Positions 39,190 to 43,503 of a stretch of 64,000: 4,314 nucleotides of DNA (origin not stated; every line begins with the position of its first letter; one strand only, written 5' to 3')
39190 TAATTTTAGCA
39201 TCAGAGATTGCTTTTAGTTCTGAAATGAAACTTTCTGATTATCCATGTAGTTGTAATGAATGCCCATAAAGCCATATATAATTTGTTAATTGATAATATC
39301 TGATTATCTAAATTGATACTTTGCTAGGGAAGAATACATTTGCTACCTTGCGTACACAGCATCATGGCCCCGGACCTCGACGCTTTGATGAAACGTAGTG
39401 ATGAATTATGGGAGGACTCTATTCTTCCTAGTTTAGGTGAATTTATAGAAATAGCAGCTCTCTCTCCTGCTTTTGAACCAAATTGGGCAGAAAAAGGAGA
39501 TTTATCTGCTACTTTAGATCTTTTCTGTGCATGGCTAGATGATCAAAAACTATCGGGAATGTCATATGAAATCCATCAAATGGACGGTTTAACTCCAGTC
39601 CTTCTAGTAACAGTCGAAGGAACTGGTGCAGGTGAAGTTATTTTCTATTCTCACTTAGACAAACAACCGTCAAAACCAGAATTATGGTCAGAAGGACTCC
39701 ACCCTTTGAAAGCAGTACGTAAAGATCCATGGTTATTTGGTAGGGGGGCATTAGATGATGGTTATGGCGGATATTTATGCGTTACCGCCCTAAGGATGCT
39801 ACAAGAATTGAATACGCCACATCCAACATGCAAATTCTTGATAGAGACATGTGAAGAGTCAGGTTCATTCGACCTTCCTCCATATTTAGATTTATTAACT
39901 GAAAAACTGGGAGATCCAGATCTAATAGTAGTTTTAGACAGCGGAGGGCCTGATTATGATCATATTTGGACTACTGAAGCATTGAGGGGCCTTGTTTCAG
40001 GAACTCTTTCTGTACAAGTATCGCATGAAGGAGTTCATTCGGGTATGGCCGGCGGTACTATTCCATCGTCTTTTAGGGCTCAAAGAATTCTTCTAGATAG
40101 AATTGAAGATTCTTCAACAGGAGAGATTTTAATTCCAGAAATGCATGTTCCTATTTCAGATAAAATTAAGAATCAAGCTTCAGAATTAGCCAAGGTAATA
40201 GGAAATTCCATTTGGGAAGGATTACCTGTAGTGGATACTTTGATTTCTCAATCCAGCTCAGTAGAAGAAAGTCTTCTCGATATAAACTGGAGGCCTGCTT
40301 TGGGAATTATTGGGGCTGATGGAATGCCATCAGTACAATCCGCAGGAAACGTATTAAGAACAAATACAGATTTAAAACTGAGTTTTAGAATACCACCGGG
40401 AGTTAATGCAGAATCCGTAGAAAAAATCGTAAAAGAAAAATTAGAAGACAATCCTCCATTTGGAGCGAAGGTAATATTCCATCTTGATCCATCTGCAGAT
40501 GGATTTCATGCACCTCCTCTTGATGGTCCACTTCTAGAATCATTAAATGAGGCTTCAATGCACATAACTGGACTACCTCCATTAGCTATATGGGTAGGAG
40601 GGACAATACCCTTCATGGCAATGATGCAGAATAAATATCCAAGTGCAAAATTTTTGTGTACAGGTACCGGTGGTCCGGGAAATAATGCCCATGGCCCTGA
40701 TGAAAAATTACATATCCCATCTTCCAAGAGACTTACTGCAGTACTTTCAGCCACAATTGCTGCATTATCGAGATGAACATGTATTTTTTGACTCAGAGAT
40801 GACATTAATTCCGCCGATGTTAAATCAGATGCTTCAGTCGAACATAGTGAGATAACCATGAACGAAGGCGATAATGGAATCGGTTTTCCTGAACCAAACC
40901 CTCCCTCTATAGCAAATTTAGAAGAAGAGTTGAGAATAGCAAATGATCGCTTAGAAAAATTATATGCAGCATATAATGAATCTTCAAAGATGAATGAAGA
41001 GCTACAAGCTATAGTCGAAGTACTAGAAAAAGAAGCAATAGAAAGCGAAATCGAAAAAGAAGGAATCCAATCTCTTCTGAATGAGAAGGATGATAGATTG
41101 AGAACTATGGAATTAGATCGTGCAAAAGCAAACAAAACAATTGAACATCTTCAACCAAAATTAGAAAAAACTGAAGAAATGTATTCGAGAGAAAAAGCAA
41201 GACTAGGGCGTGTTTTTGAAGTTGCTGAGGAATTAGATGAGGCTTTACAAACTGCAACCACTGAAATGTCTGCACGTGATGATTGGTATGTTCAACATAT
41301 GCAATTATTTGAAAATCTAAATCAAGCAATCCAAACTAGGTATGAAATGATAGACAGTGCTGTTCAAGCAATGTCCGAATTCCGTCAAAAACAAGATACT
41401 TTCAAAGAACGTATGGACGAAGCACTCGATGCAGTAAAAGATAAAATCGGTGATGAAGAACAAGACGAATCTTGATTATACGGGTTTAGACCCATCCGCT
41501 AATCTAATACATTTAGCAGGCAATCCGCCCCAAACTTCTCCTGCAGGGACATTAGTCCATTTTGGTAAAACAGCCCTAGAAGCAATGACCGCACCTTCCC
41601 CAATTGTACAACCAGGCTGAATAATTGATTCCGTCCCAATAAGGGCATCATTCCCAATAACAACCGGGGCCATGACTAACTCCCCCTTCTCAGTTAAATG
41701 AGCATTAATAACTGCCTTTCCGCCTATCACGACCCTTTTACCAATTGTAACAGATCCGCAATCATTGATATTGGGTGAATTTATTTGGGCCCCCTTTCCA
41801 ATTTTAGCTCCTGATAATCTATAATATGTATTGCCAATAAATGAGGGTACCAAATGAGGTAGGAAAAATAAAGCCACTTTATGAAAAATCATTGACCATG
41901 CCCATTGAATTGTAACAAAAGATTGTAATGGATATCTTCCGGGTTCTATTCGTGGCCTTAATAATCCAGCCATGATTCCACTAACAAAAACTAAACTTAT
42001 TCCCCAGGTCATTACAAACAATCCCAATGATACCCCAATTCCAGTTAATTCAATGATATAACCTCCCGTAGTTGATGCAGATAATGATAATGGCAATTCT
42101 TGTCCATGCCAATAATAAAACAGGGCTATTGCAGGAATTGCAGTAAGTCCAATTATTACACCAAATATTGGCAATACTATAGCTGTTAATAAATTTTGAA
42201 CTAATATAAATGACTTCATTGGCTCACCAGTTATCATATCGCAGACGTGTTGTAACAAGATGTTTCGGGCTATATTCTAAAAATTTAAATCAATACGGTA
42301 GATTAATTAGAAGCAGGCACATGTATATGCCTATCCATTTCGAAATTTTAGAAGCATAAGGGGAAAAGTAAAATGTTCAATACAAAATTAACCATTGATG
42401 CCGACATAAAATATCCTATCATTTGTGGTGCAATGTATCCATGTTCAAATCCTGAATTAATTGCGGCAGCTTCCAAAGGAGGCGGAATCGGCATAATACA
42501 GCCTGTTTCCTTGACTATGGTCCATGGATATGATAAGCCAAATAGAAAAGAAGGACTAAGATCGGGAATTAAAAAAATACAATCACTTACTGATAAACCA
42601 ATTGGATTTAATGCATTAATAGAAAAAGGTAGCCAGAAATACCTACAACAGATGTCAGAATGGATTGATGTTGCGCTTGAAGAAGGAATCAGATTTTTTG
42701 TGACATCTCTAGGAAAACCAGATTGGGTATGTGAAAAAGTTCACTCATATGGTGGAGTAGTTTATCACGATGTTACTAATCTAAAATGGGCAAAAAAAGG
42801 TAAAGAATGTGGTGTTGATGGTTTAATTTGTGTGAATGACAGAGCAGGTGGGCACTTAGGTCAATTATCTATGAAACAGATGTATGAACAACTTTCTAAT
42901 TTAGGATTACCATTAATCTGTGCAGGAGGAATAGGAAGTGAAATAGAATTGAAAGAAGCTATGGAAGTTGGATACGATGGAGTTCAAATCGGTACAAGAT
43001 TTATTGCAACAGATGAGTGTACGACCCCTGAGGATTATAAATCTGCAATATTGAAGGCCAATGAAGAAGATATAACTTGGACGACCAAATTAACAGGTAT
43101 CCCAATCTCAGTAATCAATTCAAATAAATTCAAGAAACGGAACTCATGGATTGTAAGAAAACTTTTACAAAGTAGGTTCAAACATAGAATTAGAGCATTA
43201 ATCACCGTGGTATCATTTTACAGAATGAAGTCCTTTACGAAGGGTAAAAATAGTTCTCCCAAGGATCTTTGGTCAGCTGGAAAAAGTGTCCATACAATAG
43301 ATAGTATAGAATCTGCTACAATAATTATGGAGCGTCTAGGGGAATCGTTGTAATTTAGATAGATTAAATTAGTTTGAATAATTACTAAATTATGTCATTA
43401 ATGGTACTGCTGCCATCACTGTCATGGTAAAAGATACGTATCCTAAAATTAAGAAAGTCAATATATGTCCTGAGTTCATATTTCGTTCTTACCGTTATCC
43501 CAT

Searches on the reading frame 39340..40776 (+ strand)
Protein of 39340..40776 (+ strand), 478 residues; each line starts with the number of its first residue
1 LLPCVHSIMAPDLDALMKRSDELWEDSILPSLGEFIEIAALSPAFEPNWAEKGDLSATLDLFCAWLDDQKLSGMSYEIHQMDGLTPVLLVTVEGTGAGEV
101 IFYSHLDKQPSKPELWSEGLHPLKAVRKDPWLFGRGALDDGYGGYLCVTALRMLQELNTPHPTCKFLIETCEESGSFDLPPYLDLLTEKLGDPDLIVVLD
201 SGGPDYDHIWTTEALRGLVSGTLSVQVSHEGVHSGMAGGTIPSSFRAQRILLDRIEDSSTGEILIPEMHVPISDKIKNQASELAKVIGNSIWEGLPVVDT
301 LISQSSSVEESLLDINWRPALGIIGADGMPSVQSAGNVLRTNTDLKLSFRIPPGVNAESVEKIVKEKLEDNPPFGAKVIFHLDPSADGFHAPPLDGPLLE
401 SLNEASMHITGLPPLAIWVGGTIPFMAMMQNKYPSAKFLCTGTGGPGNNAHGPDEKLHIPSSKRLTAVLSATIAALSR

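Call 12: search_protein_families(library=pfam, proteins=[window:39340-40776:+], max_evalue=0.01)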
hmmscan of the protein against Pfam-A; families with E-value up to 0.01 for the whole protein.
window:39340-40776:+ (478 aa): 3 families
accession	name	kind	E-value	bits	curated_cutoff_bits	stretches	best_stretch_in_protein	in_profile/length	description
PF01546.33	Peptidase_M20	-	1.6e-18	67.8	24.6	1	101-473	1-204/206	Peptidase family M20/M25/M40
PF07687.19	M20_dimer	-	0.00035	20.9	21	1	215-372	3-103/107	Peptidase dimerisation domain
PF04389.22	Peptidase_M28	-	0.0013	18.9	21.3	1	91-175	5-69/193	Peptidase family M28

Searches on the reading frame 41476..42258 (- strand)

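Call 12: search_protein_families(library=pfam, proteins=[window:41476-42258:-], max_evalue=0.01)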
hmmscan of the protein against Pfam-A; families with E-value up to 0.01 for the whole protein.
window:41476-42258:- (260 aa): 4 families
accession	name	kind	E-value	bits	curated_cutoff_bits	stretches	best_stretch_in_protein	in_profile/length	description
PF00132.30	Hexapep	-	8.2e-13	47.9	27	1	199-232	2-35/36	Bacterial transferase hexapeptide (six repeats)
PF25084.1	LbH_EIF2B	-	8.6e-05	22.9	54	1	150-229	27-103/105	EIF2B subunit epsilon LbH domain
PF14602.12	Hexapep_2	-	9.4e-05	22.5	27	1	198-226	1-27/34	Hexapeptide repeat of succinyl-transferase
PF24894.1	Hexapep_GlmU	-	0.0094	16.5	23.3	0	193-244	35-84/104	GlmU-like, C-terminal hexapeptide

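Call 82: search_protein_families(library=ncbifam, proteins=[window:41476-42258:-], max_evalue=0.00001)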
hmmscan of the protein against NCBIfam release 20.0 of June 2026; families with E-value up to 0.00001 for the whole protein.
window:41476-42258:- (260 aa): 22 families
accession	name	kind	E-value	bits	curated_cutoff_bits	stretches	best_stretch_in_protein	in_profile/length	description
TIGR02353.1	NRPS_term_dom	equivalog_domain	9.8e-25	87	423.1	1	80-254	44-216/695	Pls/PosA family non-ribosomal peptide synthetase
NF058585.1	HptprglPActTf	PfamEq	1.6e-12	47.3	300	1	151-254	56-160/172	heptaprenylglyceryl phosphate O-acetyltransferase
NF007499.0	PRK10092.1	equivalog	6.8e-12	45.6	314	1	192-252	123-181/183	maltose O-acetyltransferase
TIGR03532.1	DapD_Ac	equivalog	2.2e-11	43.8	231.75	1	150-255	116-215/231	2,3,4,5-tetrahydropyridine-2,6-dicarboxylate N-acetyltransferase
NF000490.1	chloram_CatB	equivalog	5.3e-11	42.2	350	1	199-252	111-162/210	type B chloramphenicol O-acetyltransferase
NF007797.0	PRK10502.1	subfamily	2.9e-10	40.1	192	1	164-252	87-177/183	WcaF family extracellular polysaccharide biosynthesis acetyltransferase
NF000311.1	Vat_ABCDEFH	equivalog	1e-09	38.2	300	1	199-252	111-162/201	Vat family streptogramin A O-acetyltransferase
NF007076.0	PRK09527.1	equivalog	2.1e-09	37.1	347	1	169-252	95-183/203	galactoside O-acetyltransferase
NF050158.1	CarbAnhydGPos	equivalog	3e-09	36.8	250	1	194-252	83-141/172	gamma carbonic anhydrase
TIGR03308.1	phn_thr-fam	hypoth_equivalog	7.4e-09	35.7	201.65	1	198-252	108-160/204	phosphonate metabolim protein, transferase hexapeptide repeat family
NF000147.1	stregram_VatF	exception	9.1e-09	35.1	400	1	200-252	122-172/221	streptogramin A O-acetyltransferase Vat(F)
TIGR03570.1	NeuD_NnaD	subfamily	2.5e-08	33.7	160.8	1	195-249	150-202/202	NeuD/PglB/VioB family sugar acetyltransferase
TIGR04008.1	WcaF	equivalog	3.6e-08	33.5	326.3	1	166-252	88-176/180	colanic acid biosynthesis acetyltransferase WcaF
NF007240.0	PRK09677.1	equivalog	3.7e-08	33.1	243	1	192-255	124-185/192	putative lipopolysaccharide biosynthesis O-acetyl transferase WbbJ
TIGR01853.1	lipid_A_lpxD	equivalog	5.8e-08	32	242.5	0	195-231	113-149/325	UDP-3-O-(3-hydroxymyristoyl)glucosamine N-acyltransferase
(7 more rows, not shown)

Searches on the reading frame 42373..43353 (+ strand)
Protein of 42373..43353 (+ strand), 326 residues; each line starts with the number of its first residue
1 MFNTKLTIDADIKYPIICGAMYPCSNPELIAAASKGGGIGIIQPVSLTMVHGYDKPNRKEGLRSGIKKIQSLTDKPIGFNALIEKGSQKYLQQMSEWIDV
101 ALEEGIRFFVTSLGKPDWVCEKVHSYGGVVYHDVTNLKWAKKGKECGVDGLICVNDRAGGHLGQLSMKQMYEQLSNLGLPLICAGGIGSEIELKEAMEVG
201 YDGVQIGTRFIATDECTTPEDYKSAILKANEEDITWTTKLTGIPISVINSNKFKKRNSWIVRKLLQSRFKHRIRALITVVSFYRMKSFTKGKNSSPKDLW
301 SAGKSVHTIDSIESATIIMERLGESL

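Call 12: search_protein_families(library=pfam, proteins=[window:42373-43353:+], max_evalue=0.01)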
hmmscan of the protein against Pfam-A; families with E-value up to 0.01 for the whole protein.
window:42373-43353:+ (326 aa): 4 families
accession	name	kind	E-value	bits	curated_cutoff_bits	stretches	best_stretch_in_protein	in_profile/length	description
PF03060.21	NMO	-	5.9e-35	121.7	28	1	10-320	8-326/331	Nitronate monooxygenase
PF00977.27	His_biosynth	-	1.4e-06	28.4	23.6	1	121-210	133-222/228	Histidine biosynthesis protein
PF00478.31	IMPDH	-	6.6e-06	25.8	25.6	0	163-218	191-247/345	IMP dehydrogenase / GMP reductase domain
PF05690.20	ThiG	-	4.7e-05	23.3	23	1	137-210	134-207/247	Thiazole biosynthesis protein ThiG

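Call 13: find_encoding_contigs(protein=window:42373-43353:+, flank=10000, max_places=10)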
Protein window:42373-43353:+ (326 aa): 8 contigs read that carry it; 6 places shown.
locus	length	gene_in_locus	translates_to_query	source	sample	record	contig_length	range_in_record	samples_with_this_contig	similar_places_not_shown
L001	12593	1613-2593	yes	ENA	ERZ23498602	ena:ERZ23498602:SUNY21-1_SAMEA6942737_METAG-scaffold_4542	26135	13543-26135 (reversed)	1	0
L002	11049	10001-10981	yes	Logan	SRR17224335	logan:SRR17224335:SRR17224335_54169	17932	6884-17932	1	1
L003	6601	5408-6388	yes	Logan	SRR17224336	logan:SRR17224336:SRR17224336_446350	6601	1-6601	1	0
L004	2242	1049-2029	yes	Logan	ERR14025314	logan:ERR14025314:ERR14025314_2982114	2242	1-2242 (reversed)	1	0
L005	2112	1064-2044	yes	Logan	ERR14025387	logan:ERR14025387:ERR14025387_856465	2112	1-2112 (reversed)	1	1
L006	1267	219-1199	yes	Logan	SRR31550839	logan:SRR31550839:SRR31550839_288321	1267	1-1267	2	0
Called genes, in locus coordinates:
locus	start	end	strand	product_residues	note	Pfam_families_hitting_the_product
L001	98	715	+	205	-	-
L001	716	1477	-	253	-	PF25087:GMPPB_C (faint), PF00132:Hexapep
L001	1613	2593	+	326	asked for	PF00478:IMPDH (faint), PF03060:NMO, PF00977:His_biosynth (weak)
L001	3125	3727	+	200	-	-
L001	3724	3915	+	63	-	-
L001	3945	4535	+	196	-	PF13499:EF-hand_7 (faint), PF13833:EF-hand_8 (faint), PF00036:EF-hand_1, PF13202:EF-hand_5 (faint), PF13405:EF-hand_6 (faint), PF00036:EF-hand_1 (weak)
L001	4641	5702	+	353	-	-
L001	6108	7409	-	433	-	-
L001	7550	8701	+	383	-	PF04055:Radical_SAM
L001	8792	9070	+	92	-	-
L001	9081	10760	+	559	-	-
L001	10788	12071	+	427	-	PF01926:MMR_HSR1, PF02421:FeoB_N, PF08438:YGR210-like_G4, PF02824:TGS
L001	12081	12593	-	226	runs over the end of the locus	-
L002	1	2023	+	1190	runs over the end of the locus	PF12705:PDDEXK_1 (weak)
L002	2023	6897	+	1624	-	PF00580:UvrD-helicase (weak), PF13245:AAA_19 (faint), PF00580:UvrD-helicase, PF13361:UvrD_C, PF13538:UvrD_C_2 (faint)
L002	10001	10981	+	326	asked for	PF00478:IMPDH (faint), PF03060:NMO, PF00977:His_biosynth (weak)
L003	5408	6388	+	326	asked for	PF00478:IMPDH (faint), PF03060:NMO, PF00977:His_biosynth (weak)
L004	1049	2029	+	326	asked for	PF00478:IMPDH (faint), PF03060:NMO, PF00977:His_biosynth (weak)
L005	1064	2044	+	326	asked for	PF00478:IMPDH (faint), PF03060:NMO, PF00977:His_biosynth (weak)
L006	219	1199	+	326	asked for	PF00478:IMPDH (faint), PF03060:NMO, PF00977:His_biosynth (weak)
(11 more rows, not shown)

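Call 15: find_related_loci(query=window:42373-43353:+, collection=genome_contigs, flank=10000)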
Query window:42373-43353:+ (326 aa) in genome_contigs; peptide patterns used: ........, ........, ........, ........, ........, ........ (x = any residue, [..] = any of these).
599 stretches matched a pattern (row limit reached: there are more); 582 encode a relative of the query (tblastn E <= 1e-3); the best 80 are kept; 80 distinct loci.
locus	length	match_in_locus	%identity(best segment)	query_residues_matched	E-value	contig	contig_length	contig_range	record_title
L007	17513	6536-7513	79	1-326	0e+0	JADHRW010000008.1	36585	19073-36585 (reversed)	MAG: Candidatus Thalassarchaeum sp. isolate BS30m-G33 BS307-30m-C725, whole genome shotgun sequence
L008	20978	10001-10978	78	1-326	0e+0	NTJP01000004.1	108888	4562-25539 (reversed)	MAG: Marine Group II euryarchaeote MED-G38 EUII-MED-G38-C4, whole genome shotgun sequence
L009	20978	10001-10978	77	1-326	2e-176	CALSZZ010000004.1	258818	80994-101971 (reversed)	MAG: Candidatus Thalassarchaeaceae archaeon isolate PACB-20200310-m80 genome assembly, contig: contig_20777, whole genom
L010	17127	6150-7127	74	1-326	3e-173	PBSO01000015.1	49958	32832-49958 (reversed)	MAG: Methanobacteriota archaeon isolate NP84 69219, whole genome shotgun sequence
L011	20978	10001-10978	75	1-326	2e-173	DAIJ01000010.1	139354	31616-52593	MAG TPA_asm: Euryarchaeota archaeon UBA23 UBA23_contig_19134, whole genome shotgun sequence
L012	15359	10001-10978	74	1-326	5e-173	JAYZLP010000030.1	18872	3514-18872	MAG: Thermoplasmatota archaeon isolate XB_MAG309 DB_MAG309_0030, whole genome shotgun sequence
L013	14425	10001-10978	75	1-326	2e-172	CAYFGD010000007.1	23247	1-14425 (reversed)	MAG TPA_asm: uncultured Candidatus Poseidoniales archaeon isolate ERP001736_co1_127 genome assembly, contig: NODE_922_le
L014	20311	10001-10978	74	1-326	3e-170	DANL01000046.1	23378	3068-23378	MAG TPA_asm: Euryarchaeota archaeon UBA121 UBA121_contig_3947, whole genome shotgun sequence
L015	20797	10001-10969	74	4-326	1e-168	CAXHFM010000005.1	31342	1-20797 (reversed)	MAG TPA_asm: uncultured Candidatus Poseidoniales archaeon isolate SRR13122109_concoct_43 genome assembly, contig: ERZ942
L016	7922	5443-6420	71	1-326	2e-168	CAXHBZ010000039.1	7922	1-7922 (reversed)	MAG TPA_asm: uncultured Candidatus Poseidoniales archaeon isolate SRR12480086_binner13_Refined_4 genome assembly, contig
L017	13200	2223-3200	72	1-326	1e-161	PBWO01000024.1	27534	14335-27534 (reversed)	MAG: Methanobacteriota archaeon isolate RS814 17135, whole genome shotgun sequence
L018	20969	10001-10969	72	3-325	2e-160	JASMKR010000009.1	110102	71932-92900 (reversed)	MAG: Candidatus Thalassarchaeaceae archaeon isolate Arabian9_MAG_20 c_000000247151, whole genome shotgun sequence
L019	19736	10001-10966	68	1-326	2e-153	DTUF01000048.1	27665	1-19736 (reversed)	MAG TPA_asm: Candidatus Poseidoniales archaeon isolate UWMA-0098 NODE_708_length_27665_cov_16.456429, whole genome shotg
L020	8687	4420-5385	68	1-326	2e-152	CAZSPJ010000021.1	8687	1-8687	MAG TPA_asm: uncultured Candidatus Poseidoniales archaeon isolate binchicken_co267_197 genome assembly, contig: NODE_618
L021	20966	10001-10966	70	1-326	3e-152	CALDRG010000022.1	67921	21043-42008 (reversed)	MAG TPA_asm: uncultured euryarchaeote isolate ERR599125_bin.45_CONCOCT_v1.1_MAG genome assembly, contig: ERZ841701.33, w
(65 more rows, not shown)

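Call 82: search_protein_families(library=ncbifam, proteins=[window:42373-43353:+], max_evalue=0.00001)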
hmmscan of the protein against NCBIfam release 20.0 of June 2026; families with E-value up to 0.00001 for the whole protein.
window:42373-43353:+ (326 aa): 1 family
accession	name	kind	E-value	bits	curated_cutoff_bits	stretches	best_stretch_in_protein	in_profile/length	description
TIGR03151.1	enACPred_II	equivalog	1.1e-39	136.6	453.1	1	5-257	3-239/307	enoyl-[acyl-carrier-protein] reductase FabK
